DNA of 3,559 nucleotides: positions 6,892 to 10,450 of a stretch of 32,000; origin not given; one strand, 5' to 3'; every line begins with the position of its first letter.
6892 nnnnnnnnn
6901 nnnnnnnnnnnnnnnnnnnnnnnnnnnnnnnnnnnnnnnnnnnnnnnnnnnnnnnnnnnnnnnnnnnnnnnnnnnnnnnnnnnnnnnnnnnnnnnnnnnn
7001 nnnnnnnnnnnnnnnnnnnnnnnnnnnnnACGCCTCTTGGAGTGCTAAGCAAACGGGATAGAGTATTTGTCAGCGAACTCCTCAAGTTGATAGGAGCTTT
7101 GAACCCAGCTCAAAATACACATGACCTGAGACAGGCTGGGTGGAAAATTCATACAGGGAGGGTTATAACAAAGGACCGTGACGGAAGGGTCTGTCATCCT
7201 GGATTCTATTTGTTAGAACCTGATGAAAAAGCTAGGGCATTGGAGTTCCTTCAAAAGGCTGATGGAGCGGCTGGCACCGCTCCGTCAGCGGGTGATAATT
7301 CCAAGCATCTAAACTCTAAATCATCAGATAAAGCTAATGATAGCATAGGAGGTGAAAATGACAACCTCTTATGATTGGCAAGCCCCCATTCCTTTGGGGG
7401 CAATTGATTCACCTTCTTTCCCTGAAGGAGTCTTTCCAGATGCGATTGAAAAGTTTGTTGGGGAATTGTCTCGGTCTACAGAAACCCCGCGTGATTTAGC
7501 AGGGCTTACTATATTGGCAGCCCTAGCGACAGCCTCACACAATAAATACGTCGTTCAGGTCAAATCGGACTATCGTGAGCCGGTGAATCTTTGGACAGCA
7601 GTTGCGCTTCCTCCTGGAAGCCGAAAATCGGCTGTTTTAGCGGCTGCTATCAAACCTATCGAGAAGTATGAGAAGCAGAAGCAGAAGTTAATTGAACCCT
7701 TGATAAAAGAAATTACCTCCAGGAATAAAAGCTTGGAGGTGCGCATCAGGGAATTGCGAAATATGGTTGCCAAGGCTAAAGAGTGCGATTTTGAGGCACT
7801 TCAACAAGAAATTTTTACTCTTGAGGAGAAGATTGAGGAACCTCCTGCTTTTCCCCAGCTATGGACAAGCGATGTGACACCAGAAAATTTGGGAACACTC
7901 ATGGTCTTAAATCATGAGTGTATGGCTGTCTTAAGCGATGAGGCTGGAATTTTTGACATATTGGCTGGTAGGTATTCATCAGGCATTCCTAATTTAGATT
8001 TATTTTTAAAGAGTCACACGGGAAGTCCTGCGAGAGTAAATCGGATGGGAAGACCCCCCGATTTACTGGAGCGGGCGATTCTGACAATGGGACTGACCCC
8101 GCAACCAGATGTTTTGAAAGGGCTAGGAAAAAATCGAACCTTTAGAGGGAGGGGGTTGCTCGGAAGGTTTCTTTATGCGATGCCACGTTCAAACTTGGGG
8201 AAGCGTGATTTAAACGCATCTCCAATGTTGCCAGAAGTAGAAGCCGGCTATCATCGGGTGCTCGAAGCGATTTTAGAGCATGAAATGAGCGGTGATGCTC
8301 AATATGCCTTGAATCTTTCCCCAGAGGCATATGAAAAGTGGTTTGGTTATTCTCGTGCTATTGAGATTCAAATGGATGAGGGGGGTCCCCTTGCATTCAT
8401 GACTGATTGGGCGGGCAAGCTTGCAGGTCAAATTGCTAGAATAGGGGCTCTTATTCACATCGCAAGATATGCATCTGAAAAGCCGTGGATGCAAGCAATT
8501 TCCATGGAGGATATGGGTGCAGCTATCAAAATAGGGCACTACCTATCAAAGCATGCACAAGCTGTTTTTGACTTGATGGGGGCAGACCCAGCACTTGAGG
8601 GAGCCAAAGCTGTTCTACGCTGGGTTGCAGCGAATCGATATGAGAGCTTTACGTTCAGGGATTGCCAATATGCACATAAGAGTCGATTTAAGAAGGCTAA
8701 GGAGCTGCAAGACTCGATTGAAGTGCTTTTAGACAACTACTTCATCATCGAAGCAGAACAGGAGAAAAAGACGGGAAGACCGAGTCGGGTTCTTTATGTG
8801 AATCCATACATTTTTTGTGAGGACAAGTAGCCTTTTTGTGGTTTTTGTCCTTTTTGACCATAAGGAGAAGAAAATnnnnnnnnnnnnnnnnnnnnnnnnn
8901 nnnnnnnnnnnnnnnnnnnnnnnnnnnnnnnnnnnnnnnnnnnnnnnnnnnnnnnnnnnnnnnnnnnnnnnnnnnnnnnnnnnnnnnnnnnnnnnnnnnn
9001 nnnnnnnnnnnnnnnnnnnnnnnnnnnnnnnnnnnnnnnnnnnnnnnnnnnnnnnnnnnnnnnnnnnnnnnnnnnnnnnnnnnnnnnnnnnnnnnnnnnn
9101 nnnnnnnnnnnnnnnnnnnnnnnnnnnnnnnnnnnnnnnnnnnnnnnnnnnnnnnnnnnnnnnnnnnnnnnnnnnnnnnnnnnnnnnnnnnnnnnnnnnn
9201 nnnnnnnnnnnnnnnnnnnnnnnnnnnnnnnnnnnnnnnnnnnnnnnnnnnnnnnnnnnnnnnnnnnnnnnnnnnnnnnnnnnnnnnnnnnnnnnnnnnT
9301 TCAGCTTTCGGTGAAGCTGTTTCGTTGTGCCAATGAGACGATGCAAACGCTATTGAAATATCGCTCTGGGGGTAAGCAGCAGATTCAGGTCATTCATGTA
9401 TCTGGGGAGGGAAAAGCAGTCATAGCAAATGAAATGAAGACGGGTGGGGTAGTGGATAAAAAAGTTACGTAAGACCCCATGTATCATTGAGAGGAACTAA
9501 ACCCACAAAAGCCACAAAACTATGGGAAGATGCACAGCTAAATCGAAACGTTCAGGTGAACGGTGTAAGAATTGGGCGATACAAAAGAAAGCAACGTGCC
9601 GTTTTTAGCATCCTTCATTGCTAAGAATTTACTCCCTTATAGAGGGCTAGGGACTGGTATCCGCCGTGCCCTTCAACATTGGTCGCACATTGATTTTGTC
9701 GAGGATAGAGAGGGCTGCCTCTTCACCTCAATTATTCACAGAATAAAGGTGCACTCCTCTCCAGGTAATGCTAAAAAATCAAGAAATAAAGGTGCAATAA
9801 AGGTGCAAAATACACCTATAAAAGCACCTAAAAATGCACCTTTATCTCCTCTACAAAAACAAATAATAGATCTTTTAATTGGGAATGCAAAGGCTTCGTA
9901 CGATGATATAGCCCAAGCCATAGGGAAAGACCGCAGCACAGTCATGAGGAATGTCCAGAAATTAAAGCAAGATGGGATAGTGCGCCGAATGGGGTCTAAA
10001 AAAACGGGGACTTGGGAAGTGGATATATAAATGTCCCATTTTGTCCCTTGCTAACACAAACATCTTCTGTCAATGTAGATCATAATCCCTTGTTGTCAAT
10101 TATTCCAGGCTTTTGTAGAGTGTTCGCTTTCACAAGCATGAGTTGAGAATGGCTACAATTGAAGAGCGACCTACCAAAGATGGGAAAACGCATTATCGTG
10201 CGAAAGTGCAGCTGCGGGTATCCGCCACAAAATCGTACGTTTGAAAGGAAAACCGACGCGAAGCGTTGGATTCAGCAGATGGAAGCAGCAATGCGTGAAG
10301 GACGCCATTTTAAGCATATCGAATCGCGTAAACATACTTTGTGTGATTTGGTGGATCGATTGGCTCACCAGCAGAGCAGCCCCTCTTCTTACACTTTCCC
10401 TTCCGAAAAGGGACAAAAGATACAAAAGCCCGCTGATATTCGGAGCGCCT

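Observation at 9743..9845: Iteron-like dyad array of an 11-mer inside a gene fragment: candidate origin or operator of the element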

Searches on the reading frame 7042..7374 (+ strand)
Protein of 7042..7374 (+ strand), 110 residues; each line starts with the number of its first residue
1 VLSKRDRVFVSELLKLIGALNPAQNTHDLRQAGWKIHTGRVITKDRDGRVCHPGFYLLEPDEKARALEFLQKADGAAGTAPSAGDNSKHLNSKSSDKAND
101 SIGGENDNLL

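Call 6: search_protein_families(library=pfam, proteins=[window:7042-7374:+], max_evalue=0.01)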
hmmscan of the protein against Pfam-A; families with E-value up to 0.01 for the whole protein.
window:7042-7374:+ (110 aa): 1 family
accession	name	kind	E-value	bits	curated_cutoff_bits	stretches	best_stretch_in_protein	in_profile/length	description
PF14090.12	HTH_39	-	0.0059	16.9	21.3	1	4-48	12-56/70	Winged helix-turn-helix domain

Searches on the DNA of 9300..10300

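Call 47: search_rna_families(source=window, start=9300, end=10300, threshold=evalue, max_evalue=1)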
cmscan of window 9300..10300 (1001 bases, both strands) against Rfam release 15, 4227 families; matches with E-value up to 1: 1.
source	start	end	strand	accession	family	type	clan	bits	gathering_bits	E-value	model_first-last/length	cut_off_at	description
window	9766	9859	-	RF00834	mir-268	Gene; miRNA;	-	20.3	47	0.92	1-89/89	no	mir-268 microRNA precursor family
